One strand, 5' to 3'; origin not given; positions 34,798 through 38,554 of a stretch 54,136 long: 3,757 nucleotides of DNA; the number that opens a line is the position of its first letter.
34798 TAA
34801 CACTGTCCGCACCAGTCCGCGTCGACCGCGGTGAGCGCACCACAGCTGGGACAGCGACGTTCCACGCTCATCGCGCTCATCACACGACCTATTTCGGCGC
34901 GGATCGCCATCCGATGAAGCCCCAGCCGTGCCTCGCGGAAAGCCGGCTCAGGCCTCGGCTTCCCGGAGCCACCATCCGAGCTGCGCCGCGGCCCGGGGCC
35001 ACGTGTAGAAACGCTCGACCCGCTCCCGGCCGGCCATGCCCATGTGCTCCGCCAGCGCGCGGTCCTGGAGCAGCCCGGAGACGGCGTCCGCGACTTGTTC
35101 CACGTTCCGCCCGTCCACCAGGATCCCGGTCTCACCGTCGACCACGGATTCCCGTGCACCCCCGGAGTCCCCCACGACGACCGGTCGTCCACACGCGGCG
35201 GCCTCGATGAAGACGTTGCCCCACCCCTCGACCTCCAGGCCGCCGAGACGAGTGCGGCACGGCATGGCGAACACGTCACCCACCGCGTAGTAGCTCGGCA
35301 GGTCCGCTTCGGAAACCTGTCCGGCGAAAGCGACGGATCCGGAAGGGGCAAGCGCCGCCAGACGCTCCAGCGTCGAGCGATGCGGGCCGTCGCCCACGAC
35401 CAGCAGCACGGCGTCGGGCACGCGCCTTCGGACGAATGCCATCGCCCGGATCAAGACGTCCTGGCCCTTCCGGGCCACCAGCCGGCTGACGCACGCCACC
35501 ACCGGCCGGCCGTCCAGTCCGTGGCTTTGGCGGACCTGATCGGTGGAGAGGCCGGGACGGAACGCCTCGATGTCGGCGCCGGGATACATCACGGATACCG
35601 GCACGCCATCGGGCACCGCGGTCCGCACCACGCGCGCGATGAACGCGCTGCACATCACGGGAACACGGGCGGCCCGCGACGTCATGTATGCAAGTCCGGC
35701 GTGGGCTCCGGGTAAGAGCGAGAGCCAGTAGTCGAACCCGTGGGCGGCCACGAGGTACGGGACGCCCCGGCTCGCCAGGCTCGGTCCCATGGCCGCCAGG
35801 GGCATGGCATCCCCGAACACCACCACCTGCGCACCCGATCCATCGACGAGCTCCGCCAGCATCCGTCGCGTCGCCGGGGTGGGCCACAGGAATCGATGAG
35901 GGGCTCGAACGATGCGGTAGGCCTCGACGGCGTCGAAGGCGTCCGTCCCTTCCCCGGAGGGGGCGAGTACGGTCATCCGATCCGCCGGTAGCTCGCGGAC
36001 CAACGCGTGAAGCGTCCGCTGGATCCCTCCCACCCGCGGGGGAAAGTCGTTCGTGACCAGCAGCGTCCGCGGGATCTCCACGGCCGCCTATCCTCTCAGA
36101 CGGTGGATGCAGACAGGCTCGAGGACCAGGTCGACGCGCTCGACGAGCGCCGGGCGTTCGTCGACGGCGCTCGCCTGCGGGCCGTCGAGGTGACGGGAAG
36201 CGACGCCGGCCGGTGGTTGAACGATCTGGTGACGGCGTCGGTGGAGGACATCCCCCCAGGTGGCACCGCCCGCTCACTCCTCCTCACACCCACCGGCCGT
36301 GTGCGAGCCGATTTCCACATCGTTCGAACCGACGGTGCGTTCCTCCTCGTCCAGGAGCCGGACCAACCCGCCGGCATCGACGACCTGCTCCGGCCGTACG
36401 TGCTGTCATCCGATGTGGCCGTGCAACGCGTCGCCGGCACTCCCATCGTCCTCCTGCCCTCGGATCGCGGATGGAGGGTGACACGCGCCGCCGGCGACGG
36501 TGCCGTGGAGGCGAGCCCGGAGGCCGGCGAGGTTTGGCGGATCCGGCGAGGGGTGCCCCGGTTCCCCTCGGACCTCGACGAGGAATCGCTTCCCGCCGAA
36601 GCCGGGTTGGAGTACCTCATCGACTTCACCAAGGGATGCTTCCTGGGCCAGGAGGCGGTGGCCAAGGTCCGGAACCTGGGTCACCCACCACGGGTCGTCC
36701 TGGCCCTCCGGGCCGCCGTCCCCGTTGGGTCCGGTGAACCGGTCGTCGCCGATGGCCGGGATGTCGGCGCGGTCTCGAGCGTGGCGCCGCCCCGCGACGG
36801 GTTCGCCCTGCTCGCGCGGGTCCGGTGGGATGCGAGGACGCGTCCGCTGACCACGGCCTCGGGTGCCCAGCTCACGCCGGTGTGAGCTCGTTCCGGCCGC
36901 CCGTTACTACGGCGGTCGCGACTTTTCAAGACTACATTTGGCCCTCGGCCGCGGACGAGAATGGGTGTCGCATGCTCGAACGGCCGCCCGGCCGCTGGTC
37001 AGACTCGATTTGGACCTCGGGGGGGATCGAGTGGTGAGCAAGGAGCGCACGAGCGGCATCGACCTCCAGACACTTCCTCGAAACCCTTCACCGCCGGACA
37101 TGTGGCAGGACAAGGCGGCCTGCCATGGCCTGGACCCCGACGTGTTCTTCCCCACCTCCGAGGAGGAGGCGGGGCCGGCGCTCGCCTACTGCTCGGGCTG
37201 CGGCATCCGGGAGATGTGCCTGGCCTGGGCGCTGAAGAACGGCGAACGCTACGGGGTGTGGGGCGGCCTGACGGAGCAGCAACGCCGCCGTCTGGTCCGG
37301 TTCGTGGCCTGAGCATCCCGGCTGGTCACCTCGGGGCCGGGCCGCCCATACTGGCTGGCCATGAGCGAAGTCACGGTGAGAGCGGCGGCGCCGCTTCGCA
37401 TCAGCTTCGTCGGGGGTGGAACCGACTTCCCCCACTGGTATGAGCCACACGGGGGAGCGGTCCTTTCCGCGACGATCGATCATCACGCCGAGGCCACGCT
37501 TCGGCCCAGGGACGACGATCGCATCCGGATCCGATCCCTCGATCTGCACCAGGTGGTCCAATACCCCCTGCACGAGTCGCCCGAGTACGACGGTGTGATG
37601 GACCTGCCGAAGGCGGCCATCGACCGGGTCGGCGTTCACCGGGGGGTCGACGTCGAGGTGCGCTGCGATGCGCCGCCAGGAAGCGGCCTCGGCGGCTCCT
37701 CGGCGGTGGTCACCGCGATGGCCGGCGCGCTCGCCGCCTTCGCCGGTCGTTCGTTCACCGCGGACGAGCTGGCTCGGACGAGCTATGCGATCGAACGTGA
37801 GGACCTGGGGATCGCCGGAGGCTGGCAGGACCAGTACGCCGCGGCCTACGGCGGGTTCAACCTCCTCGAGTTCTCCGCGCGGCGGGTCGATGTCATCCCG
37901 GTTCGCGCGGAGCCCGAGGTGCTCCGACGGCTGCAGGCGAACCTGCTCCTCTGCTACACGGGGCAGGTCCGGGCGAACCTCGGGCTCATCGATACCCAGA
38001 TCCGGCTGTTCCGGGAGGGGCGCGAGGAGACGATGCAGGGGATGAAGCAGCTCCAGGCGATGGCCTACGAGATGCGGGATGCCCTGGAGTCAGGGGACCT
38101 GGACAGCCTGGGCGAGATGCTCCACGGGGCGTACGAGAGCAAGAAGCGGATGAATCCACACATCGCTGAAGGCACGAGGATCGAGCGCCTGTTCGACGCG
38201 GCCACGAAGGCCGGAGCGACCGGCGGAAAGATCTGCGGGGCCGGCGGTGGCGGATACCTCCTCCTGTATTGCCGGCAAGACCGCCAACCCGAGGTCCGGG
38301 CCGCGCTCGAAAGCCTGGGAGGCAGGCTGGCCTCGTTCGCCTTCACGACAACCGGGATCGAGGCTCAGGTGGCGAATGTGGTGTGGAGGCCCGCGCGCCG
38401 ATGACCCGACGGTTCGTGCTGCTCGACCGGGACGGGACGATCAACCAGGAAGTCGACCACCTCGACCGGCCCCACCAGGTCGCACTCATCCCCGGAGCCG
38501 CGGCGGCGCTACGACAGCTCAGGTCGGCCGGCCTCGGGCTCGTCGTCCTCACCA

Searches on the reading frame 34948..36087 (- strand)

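Call 22: search_protein_families(library=pfam, proteins=[window:34948-36087:-], max_evalue=0.00001)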
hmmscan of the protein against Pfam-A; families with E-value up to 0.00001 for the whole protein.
window:34948-36087:- (379 aa): 5 families
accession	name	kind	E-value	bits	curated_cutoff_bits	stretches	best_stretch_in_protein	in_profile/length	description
PF00534.26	Glycos_transf_1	-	7.4e-38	130.2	26.4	1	183-356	3-172/172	Glycosyl transferases group 1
PF13692.12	Glyco_trans_1_4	-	2.9e-35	122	27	1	194-342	1-142/142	Glycosyl transferases group 1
PF13439.12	Glyco_transf_4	-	1e-12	48.8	28.5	1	19-174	1-169/170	Glycosyltransferase Family 4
PF13524.12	Glyco_trans_1_2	-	4.8e-10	40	25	1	223-370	12-142/144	Glycosyl transferase-like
PF20706.3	GT4-conflict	-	2.7e-09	36.9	26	1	172-370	173-385/385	Family 4 Glycosyltransferase in conflict systems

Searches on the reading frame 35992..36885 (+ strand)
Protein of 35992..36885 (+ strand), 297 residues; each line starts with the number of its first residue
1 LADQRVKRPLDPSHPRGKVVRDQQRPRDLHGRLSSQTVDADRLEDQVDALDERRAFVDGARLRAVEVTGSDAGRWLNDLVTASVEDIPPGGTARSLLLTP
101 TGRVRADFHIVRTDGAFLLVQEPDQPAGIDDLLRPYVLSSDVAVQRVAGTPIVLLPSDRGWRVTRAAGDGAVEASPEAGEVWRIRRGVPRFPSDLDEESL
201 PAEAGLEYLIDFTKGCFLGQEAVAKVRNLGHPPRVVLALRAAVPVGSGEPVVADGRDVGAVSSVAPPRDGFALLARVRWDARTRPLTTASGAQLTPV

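Call 22: search_protein_families(library=pfam, proteins=[window:35992-36885:+], max_evalue=0.00001)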
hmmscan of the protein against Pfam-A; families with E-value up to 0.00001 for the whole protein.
window:35992-36885:+ (297 aa): 1 family
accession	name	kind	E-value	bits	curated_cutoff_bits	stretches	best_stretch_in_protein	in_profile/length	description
PF01571.26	GCV_T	-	3.5e-14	53.1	25.6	1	49-143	35-130/255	Aminomethyltransferase folate-binding domain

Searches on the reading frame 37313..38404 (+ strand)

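Call 22: search_protein_families(library=pfam, proteins=[window:37313-38404:+], max_evalue=0.00001)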
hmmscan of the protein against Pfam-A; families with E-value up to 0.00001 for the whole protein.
window:37313-38404:+ (363 aa): 2 families
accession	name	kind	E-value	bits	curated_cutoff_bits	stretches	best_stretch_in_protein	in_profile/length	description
PF00288.32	GHMP_kinases_N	-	3.7e-19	69.2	22.3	1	103-181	7-87/87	GHMP kinases N terminal domain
PF08544.19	GHMP_kinases_C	-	7.8e-10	39.5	21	1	254-334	1-81/85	GHMP kinases C terminal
